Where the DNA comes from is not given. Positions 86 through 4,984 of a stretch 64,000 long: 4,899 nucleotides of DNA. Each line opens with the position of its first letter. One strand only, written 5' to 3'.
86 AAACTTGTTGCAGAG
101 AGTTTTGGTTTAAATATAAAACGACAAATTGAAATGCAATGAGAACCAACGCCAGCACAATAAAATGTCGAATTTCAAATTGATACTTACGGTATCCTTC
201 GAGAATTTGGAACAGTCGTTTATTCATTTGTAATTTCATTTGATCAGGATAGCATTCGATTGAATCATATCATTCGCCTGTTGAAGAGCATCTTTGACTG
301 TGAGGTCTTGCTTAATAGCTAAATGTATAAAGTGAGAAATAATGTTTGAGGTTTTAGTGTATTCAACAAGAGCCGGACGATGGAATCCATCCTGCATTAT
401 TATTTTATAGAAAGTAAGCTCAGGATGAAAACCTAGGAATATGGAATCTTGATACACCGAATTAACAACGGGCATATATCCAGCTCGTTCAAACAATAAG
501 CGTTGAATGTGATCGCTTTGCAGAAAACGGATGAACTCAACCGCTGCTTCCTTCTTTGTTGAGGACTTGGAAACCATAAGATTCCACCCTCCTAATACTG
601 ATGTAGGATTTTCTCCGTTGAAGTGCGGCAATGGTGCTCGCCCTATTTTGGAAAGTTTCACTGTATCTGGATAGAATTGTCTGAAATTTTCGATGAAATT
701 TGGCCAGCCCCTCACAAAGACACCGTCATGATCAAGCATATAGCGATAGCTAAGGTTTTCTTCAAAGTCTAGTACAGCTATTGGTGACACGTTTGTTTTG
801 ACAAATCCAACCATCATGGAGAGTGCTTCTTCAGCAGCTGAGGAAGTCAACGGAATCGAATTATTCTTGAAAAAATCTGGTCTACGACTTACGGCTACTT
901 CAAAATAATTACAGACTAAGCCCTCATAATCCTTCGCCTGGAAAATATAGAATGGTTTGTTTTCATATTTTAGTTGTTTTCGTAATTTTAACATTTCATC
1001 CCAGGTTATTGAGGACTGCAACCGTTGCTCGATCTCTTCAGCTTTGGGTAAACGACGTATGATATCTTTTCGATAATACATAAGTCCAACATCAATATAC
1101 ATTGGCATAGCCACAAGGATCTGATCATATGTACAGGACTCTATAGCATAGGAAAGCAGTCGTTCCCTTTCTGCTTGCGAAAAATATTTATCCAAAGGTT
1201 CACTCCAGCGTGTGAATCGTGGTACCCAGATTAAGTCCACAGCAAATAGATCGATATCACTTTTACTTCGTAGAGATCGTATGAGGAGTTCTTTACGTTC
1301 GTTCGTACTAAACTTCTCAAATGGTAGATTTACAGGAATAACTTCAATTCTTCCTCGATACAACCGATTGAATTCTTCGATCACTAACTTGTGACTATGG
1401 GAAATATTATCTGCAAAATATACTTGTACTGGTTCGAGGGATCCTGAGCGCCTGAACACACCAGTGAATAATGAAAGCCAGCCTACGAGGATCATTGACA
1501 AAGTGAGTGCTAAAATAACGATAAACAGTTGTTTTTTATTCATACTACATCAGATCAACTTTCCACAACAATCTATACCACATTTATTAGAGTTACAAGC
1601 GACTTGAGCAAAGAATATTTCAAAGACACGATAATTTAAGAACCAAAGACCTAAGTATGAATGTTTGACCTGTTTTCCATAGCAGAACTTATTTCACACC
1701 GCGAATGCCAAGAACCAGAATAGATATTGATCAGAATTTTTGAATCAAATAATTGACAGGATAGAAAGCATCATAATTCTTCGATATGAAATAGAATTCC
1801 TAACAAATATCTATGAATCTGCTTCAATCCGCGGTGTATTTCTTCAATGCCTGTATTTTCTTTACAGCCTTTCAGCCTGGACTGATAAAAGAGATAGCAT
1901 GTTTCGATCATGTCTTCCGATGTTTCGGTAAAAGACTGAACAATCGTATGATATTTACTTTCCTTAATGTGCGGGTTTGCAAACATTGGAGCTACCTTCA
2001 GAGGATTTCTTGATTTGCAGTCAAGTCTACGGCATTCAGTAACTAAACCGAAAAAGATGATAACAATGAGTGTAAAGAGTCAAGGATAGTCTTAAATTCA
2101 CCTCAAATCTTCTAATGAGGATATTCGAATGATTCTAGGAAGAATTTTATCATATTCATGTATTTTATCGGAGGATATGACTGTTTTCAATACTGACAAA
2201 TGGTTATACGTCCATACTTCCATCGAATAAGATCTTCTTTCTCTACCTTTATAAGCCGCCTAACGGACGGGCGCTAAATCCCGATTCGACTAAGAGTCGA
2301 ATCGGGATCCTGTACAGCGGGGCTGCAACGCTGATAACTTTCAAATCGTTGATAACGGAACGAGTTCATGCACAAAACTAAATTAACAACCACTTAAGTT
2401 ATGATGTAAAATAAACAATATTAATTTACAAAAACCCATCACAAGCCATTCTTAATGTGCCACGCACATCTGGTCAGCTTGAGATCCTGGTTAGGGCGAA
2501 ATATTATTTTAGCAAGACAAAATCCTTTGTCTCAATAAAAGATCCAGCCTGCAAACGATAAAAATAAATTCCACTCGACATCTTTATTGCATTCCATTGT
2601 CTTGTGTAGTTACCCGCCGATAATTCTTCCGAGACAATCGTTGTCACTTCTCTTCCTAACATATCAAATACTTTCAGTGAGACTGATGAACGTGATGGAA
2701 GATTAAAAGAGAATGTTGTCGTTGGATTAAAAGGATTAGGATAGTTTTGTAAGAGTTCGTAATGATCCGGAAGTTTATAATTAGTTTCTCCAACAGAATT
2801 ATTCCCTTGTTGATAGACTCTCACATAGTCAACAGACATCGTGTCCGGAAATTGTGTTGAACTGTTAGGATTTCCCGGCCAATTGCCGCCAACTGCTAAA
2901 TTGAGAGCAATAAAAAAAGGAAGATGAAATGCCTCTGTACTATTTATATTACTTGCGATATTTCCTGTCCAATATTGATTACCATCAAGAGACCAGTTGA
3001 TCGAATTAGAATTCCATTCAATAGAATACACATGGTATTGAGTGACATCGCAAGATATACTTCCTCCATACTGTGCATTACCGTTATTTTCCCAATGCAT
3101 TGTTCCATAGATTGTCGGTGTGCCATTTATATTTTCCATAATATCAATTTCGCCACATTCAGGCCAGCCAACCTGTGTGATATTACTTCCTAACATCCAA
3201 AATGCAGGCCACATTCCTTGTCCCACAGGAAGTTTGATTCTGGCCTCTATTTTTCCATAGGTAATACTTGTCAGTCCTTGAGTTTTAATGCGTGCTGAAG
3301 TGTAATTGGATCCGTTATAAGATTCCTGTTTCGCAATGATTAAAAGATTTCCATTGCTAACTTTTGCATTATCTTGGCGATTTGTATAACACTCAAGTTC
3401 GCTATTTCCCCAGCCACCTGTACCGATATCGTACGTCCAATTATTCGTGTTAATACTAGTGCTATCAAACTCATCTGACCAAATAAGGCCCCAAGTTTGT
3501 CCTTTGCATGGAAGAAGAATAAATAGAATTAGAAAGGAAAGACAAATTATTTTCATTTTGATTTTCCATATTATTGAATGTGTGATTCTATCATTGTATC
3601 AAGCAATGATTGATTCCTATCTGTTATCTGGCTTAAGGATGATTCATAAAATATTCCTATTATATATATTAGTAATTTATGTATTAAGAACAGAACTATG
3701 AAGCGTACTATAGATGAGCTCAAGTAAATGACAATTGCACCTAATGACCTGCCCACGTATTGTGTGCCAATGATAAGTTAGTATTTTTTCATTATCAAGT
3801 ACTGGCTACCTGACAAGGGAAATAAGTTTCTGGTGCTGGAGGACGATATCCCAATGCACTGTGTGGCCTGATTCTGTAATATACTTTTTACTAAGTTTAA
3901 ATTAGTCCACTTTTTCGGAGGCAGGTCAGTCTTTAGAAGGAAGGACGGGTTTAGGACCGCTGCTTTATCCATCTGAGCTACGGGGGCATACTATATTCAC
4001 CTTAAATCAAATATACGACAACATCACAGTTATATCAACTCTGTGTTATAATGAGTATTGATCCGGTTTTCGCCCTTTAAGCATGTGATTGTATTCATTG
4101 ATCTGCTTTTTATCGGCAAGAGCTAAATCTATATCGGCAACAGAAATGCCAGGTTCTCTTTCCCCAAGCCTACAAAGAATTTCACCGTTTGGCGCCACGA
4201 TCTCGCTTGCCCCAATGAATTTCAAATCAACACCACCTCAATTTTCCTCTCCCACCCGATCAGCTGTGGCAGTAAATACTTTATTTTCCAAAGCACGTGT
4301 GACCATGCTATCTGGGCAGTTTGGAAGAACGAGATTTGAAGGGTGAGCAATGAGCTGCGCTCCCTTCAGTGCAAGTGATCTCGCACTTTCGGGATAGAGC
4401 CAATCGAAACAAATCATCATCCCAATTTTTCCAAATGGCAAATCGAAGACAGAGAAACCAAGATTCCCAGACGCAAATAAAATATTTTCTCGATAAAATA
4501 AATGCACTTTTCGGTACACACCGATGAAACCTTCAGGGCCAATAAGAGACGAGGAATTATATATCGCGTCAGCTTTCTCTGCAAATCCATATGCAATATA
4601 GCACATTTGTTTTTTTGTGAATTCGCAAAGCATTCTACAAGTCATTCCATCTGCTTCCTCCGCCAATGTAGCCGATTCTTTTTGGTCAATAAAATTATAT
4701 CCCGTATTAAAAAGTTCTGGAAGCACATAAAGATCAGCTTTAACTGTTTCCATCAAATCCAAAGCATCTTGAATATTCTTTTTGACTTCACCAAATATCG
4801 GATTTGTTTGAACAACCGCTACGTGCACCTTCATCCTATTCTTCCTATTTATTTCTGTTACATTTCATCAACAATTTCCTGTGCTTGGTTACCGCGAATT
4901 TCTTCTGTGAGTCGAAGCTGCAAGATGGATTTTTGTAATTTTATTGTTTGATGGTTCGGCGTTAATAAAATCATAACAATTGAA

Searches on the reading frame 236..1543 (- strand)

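Call 12: search_protein_families(library=pfam, proteins=[window:236-1543:-])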
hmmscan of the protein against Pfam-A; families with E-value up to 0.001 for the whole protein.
window:236-1543:- (435 aa): 2 families
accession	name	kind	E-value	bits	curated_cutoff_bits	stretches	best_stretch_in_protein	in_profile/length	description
PF01547.30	SBP_bac_1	-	5e-14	53.4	26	1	52-344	12-303/307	Bacterial extracellular solute-binding protein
PF13416.11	SBP_bac_8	-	1.2e-11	45.4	27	1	130-366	71-268/279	Bacterial extracellular solute-binding protein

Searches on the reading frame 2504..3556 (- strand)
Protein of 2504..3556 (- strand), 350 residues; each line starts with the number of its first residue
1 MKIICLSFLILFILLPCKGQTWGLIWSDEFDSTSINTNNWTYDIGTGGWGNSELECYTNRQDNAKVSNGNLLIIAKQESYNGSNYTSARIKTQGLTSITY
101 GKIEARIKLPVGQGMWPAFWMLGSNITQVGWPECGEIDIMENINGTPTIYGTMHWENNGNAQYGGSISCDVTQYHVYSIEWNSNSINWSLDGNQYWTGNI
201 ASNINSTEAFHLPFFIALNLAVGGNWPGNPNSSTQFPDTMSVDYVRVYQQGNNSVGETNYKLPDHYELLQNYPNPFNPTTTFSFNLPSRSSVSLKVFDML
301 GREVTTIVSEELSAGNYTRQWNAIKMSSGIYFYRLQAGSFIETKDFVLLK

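Call 12: search_protein_families(library=pfam, proteins=[window:2504-3556:-])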
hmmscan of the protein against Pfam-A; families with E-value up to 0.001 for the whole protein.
window:2504-3556:- (350 aa): 4 families
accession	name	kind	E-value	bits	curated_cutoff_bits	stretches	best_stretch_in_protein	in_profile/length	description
PF00722.28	Glyco_hydro_16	-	6.9e-23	81.4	22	1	58-245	8-174/175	Glycosyl hydrolases family 16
PF03935.22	SKN1_KRE6_Sbg1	-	3.6e-16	59.1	30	2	170-255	361-457/501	Beta-glucan synthesis-associated protein SKN1/KRE6/Sbg1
PF18962.6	Por_Secre_tail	-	1.3e-09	38.7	27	1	272-344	2-71/75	Secretion system C-terminal sorting domain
PF13860.13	FlgD_ig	-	5.8e-05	23.4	27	1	280-336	10-74/79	FlgD Ig-like domain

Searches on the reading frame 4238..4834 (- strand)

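Call 12: search_protein_families(library=pfam, proteins=[window:4238-4834:-])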
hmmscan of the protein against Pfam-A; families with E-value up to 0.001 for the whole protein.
window:4238-4834:- (198 aa): 1 family
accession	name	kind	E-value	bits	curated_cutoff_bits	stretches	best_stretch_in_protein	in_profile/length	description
PF00795.27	CN_hydrolase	-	2.4e-38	132.4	23.2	1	5-196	2-210/256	Carbon-nitrogen hydrolase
